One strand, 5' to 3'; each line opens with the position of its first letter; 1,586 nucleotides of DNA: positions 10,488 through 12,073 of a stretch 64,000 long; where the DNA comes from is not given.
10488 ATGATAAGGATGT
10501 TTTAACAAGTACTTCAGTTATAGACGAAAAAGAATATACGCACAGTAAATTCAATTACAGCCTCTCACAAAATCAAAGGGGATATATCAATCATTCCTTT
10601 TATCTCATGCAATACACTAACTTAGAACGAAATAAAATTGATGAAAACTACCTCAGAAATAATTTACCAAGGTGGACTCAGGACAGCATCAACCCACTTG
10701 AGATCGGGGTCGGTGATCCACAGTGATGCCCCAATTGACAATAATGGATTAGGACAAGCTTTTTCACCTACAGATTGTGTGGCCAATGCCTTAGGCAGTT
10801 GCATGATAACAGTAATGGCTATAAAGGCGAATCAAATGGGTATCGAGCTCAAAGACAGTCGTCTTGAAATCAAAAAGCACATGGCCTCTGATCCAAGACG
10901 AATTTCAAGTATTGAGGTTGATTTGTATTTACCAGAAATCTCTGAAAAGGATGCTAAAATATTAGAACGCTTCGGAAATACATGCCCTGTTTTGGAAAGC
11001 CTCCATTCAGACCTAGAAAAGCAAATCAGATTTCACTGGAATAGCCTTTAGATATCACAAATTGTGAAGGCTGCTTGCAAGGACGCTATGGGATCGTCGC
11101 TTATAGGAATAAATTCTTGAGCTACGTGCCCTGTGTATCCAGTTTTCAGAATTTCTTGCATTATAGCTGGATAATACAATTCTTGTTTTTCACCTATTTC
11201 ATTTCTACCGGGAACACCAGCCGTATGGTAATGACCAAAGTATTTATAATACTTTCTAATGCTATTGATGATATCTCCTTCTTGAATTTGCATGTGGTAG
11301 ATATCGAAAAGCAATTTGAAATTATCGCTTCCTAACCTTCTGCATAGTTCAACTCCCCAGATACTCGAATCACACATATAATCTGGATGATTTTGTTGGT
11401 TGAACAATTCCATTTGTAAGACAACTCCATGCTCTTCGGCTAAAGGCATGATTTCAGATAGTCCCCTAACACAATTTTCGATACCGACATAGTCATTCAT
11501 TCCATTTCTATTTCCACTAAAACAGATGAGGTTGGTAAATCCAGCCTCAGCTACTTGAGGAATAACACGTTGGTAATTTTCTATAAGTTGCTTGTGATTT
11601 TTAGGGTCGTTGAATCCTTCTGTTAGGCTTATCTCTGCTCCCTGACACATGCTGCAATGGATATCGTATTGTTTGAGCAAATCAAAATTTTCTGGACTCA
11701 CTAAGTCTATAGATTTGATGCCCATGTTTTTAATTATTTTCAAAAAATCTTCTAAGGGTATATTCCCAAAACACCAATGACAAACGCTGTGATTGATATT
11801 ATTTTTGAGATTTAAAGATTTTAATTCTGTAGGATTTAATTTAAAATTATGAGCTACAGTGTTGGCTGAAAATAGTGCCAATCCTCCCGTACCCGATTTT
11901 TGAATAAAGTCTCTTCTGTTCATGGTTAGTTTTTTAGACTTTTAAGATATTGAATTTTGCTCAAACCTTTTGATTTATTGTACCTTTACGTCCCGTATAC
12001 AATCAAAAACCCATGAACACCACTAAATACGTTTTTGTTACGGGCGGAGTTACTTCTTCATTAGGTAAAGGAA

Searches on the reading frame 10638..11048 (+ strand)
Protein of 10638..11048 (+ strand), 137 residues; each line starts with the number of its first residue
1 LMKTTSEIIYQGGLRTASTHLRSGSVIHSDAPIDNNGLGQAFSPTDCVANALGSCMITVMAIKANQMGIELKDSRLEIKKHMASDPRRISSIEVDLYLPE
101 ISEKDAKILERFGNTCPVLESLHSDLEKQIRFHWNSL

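Call 9: search_protein_families(library=pfam, proteins=[window:10638-11048:+], max_evalue=0.001)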
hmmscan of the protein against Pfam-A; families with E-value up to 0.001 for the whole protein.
window:10638-11048:+ (137 aa): 1 family
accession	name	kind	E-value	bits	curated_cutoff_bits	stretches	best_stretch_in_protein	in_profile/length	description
PF02566.24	OsmC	-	6.9e-13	49.3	27.5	1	38-125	2-94/100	OsmC-like protein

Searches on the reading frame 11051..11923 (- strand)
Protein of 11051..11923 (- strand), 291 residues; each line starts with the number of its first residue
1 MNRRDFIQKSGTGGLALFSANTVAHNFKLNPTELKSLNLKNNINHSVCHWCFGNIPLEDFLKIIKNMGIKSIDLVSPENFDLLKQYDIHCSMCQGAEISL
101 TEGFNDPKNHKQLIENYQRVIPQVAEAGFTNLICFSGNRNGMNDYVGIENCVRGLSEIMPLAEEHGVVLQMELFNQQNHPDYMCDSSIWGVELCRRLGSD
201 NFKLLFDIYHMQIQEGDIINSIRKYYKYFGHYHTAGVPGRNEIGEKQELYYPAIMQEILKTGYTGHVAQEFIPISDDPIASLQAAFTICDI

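Call 9: search_protein_families(library=pfam, proteins=[window:11051-11923:-], max_evalue=0.001)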
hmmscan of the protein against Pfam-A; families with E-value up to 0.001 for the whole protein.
window:11051-11923:- (291 aa): 1 family
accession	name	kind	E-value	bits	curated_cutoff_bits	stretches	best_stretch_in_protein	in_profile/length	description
PF01261.30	AP_endonuc_2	-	1.1e-21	78.2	31.1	1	83-270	37-228/249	Xylose isomerase-like TIM barrel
